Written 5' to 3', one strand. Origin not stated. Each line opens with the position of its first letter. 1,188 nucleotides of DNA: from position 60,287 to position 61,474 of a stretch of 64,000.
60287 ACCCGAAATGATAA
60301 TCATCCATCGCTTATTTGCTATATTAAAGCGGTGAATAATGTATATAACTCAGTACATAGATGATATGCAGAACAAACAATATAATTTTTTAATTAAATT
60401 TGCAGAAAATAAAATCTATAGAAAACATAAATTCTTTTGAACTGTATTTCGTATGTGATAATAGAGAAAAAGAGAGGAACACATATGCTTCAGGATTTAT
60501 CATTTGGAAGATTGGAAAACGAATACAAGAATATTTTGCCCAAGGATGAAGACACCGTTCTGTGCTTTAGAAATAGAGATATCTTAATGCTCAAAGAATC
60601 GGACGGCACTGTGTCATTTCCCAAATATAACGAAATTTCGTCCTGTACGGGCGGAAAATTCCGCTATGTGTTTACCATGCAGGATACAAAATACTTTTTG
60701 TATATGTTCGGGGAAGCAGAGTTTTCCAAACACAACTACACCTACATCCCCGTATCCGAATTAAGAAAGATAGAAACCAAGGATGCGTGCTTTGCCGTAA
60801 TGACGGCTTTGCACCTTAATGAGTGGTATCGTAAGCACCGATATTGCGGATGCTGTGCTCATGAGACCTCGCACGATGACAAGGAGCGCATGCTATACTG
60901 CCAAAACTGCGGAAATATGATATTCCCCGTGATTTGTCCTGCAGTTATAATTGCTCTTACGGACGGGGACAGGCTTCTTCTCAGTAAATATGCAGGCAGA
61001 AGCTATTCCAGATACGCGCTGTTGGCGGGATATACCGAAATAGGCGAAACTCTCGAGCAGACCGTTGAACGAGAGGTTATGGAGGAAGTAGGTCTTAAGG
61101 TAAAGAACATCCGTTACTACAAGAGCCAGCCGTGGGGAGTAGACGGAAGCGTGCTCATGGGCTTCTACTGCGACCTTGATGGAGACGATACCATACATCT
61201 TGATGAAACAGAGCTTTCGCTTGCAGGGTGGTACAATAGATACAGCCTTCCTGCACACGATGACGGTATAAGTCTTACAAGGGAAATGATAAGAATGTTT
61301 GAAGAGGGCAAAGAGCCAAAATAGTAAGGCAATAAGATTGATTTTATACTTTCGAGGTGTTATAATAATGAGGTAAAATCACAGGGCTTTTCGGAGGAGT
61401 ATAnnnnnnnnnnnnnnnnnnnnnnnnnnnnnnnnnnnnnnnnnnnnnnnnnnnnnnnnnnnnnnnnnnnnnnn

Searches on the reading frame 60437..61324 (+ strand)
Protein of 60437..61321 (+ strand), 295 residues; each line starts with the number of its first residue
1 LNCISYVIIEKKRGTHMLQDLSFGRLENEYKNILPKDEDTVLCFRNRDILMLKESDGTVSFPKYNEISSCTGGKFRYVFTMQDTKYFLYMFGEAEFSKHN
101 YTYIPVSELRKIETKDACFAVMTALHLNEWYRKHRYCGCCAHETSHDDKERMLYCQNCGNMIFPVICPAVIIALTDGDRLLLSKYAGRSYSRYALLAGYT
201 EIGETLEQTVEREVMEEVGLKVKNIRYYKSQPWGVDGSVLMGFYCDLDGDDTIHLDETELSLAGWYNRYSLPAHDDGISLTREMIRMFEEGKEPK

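Call 12: search_protein_families(library=pfam, proteins=[window:60437-61321:+], max_evalue=0.01)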
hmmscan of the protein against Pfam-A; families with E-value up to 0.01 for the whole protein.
window:60437-61321:+ (295 aa): 2 families
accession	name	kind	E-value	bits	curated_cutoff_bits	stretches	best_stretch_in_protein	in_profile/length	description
PF00293.34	NUDIX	-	2.5e-13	50.6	21.1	1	168-273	4-119/134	NUDIX domain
PF09297.16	Zn_ribbon_NUD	-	7.8e-07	29.1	24.8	1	132-163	1-32/32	NADH pyrophosphatase zinc ribbon domain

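Call 18: find_encoding_contigs(protein=window:60485-61324:+, flank=10000, max_places=10)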
Protein window:60485-61324:+ (279 aa): no gene with exactly this product is on record in the collection.

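Call 41: find_homologous_proteins(query=window:60485-61321:+, max_evalue=1e-60)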
Query window:60485-61321:+ (279 aa): 6782 proteins with E <= 1e-60 among 8000 candidates; the best 120 are listed.
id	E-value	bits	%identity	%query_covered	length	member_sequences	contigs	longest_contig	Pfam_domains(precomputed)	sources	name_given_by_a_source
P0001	1.3e-181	620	94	100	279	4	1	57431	PF09297.17,PF00293.35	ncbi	-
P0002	6.7e-153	526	81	100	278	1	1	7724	PF09297.17,PF00293.35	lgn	-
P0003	4.8e-142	490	73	100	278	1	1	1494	PF09297.17,PF00293.35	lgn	-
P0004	7.1e-142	490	74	100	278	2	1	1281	PF00293.35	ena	-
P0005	8.4e-136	470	70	100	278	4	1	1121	PF00293.35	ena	-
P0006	1.7e-132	459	71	100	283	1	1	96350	PF09297.17,PF00293.35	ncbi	-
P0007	1.1e-128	447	70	100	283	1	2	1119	PF09297.17,PF00293.35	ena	-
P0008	2.7e-124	432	68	100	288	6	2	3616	PF09297.17,PF00293.35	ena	-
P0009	1.2e-122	427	65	100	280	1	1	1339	PF09297.17,PF00293.35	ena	-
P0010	1.9e-122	426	65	100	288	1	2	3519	PF09297.17,PF00293.35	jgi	-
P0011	2.0e-122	426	66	100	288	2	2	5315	PF09297.17,PF00293.35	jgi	-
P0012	3.8e-122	425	74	88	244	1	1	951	PF09297.17,PF00293.35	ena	-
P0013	6.4e-122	424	64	100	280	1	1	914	PF09297.17,PF00293.35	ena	-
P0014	1.2e-121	424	65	100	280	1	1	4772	PF09297.17,PF00293.35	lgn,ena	-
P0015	1.3e-121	423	65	100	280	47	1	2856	PF09296.18,PF09297.17,PF00293.35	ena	-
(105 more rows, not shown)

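Call 42: find_encoding_contigs(protein=P0001, flank=10000, max_places=4)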
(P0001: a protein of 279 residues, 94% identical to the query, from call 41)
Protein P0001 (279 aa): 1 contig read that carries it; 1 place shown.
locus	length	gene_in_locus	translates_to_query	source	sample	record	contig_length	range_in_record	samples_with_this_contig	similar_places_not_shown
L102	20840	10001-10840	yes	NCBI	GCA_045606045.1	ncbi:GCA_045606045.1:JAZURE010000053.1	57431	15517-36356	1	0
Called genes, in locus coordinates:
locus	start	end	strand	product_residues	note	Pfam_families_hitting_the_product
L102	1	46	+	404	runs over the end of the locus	PF13742:tRNA_anti_2, PF01336:tRNA_anti-codon, PF02601:Exonuc_VII_L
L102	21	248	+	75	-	PF02609:Exonuc_VII_S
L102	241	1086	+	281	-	PF00348:polyprenyl_synt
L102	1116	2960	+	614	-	PF13292:DXP_synthase_N, PF00456:Transketolase_N (faint), PF00676:E1_dh (faint), PF02775:TPP_enzyme_C (weak), PF02779:Transket_pyr, PF02780:Transketolase_C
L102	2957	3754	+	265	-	PF01479:S4, PF01728:FtsJ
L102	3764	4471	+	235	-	PF20582:UPF0758_N (weak), PF04002:RadC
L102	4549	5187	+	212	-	PF05103:DivIVA (faint), PF08317:Spc7 (faint), PF03148:Tektin (weak)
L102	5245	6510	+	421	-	PF01053:Cys_Met_Meta_PP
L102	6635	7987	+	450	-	PF00860:Xan_ur_permease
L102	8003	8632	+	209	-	PF14681:UPRTase, PF00156:Pribosyltran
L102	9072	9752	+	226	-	PF02517:Rce1-like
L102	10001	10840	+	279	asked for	PF09297:Zn_ribbon_NUD, PF00293:NUDIX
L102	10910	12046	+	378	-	PF00149:Metallophos, PF12850:Metallophos_2, PF12320:SbcD_C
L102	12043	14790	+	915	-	PF13476:AAA_23, PF13514:AAA_27 (weak), PF13555:AAA_29 (weak), PF13558:SbcC_Walker_B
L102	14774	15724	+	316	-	PF01207:Dus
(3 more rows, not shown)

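Call 43: find_encoding_contigs(protein=P0002, flank=10000, max_places=3)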
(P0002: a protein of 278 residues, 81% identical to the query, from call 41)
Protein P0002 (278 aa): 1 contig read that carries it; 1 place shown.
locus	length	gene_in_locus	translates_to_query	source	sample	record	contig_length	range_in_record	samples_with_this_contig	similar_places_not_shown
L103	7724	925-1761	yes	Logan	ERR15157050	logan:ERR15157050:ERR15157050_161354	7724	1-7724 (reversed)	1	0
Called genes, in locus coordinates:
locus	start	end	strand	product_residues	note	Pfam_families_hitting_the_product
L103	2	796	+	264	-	?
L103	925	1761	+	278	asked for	PF09297:Zn_ribbon_NUD, PF00293:NUDIX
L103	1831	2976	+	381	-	PF00149:Metallophos, PF12850:Metallophos_2 (weak), PF12320:SbcD_C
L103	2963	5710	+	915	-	PF13476:AAA_23 (faint), PF13514:AAA_27 (weak), PF13555:AAA_29 (weak), PF13558:SbcC_Walker_B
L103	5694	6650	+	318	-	PF01207:Dus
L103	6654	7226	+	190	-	PF01195:Pept_tRNA_hydro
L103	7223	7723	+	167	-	?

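Call 44: find_encoding_contigs(protein=P0006, flank=10000, max_places=3)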
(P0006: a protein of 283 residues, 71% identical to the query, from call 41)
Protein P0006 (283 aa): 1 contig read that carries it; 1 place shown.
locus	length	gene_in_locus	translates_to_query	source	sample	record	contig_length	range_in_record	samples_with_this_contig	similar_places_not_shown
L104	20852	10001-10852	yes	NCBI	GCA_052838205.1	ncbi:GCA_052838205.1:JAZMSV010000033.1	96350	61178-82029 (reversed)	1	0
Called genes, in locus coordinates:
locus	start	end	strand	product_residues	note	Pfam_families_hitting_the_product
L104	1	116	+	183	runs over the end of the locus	-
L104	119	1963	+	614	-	PF13292:DXP_synthase_N, PF00456:Transketolase_N (weak), PF00676:E1_dh (weak), PF02775:TPP_enzyme_C (weak), PF02779:Transket_pyr, PF02780:Transketolase_C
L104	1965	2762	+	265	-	PF01479:S4, PF01728:FtsJ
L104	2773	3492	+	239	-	PF20582:UPF0758_N (weak), PF04002:RadC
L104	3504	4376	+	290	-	PF09924:LPG_synthase_C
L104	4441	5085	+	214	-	-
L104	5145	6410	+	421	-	PF01053:Cys_Met_Meta_PP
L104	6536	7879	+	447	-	PF00860:Xan_ur_permease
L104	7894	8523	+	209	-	PF14681:UPRTase, PF24390:PRTase-CE (weak), PF00156:Pribosyltran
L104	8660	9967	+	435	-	PF03553:Na_H_antiporter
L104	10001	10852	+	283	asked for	PF09297:Zn_ribbon_NUD, PF00293:NUDIX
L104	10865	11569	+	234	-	PF00300:His_Phos_1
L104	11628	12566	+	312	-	PF01207:Dus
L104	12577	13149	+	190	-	PF01195:Pept_tRNA_hydro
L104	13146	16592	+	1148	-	PF17757:UvrB_inter, PF02559:CarD_TRCF_RID, PF00270:DEAD, PF04851:ResIII, PF00271:Helicase_C, PF03461:TRCF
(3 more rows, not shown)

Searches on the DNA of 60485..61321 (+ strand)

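Call 72: search_rna_families(sources=[L073, L089, L001, L021, L103], threshold=evalue, max_evalue=0.01, show_alignments=1)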
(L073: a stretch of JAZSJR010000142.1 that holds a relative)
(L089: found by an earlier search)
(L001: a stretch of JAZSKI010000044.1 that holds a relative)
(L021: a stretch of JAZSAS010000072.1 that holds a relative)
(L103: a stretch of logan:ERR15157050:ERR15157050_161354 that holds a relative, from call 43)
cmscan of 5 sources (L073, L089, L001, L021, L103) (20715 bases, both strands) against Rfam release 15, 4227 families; matches with E-value up to 0.01: 1.
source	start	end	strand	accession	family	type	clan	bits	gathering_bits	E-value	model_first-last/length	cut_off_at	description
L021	1718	1798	+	RF01750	ZMP-ZTP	Cis-reg; riboswitch;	-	42.7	39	0.00038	1-86/86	no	ZMP/ZTP riboswitch aptamer (pfl RNA motif)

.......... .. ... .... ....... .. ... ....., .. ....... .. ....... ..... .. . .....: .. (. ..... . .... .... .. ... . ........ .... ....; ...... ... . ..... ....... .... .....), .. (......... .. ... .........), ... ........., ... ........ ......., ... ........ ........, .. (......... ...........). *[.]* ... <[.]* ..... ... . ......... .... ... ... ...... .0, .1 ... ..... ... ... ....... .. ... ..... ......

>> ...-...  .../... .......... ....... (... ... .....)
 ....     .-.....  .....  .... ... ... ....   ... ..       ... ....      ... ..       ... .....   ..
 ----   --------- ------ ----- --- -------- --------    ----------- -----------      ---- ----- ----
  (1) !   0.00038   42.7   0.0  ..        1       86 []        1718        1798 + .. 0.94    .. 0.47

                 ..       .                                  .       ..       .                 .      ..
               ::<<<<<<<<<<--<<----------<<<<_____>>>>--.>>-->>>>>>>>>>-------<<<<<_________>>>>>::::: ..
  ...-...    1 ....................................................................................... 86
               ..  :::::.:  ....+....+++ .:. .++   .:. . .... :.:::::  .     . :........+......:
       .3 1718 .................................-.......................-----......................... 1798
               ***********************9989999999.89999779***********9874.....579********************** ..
